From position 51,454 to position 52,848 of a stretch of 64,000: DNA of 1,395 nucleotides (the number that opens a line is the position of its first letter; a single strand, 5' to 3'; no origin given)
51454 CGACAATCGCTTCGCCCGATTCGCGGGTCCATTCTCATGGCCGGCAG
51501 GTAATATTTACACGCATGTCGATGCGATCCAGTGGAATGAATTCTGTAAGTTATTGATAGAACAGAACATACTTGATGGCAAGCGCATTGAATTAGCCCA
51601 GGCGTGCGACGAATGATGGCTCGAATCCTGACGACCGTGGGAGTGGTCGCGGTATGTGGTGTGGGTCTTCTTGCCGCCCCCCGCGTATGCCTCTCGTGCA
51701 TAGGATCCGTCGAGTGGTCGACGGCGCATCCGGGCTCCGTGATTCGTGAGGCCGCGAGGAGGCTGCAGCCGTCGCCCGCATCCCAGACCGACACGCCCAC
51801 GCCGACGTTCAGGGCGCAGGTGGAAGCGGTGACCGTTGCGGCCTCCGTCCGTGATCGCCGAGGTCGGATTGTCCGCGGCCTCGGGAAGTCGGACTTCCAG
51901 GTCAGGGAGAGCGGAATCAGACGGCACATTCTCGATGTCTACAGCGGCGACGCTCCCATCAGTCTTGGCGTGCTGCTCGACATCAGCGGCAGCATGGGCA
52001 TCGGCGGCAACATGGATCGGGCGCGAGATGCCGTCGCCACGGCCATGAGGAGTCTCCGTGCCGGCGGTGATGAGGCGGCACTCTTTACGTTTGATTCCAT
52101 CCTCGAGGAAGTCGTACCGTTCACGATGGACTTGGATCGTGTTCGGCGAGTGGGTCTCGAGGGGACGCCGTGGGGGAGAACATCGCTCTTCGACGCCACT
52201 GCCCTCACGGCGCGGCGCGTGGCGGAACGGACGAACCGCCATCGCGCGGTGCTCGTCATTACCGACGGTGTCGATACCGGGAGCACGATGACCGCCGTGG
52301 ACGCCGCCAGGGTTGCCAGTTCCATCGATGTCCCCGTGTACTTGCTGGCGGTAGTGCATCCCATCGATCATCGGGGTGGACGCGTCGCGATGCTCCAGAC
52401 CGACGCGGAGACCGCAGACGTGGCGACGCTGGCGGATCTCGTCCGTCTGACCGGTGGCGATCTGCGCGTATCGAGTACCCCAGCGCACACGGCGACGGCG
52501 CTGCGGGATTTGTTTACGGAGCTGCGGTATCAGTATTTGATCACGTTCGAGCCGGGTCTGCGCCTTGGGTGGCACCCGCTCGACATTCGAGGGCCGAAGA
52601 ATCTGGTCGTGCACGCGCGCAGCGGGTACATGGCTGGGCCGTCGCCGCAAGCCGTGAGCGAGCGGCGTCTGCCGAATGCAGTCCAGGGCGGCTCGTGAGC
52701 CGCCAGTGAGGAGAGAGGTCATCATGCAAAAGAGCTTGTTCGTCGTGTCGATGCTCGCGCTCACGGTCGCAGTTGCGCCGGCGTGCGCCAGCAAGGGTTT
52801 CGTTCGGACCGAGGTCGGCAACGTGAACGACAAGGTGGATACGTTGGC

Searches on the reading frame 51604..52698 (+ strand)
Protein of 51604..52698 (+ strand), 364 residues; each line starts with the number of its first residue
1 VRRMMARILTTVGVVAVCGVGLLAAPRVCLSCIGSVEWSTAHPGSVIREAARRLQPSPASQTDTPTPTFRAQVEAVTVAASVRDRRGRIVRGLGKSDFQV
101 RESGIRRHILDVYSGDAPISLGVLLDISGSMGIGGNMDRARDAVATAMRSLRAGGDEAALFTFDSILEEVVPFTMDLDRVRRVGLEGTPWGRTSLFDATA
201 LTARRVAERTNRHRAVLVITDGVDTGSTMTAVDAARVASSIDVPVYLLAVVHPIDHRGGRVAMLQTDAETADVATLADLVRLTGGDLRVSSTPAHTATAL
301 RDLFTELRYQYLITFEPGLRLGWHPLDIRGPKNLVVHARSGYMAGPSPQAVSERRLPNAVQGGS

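Call 73: search_protein_families(library=pfam, proteins=[window:51604-52698:+], max_evalue=0.00001)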
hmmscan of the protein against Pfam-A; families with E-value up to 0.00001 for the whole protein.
window:51604-52698:+ (364 aa): 2 families
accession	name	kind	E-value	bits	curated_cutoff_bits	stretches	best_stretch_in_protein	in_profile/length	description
PF13519.12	VWA_2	-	3.5e-11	44.1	27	1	123-222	3-106/107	von Willebrand factor type A domain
PF00092.34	VWA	-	6.3e-06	27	23.8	0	123-251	4-140/174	von Willebrand factor type A domain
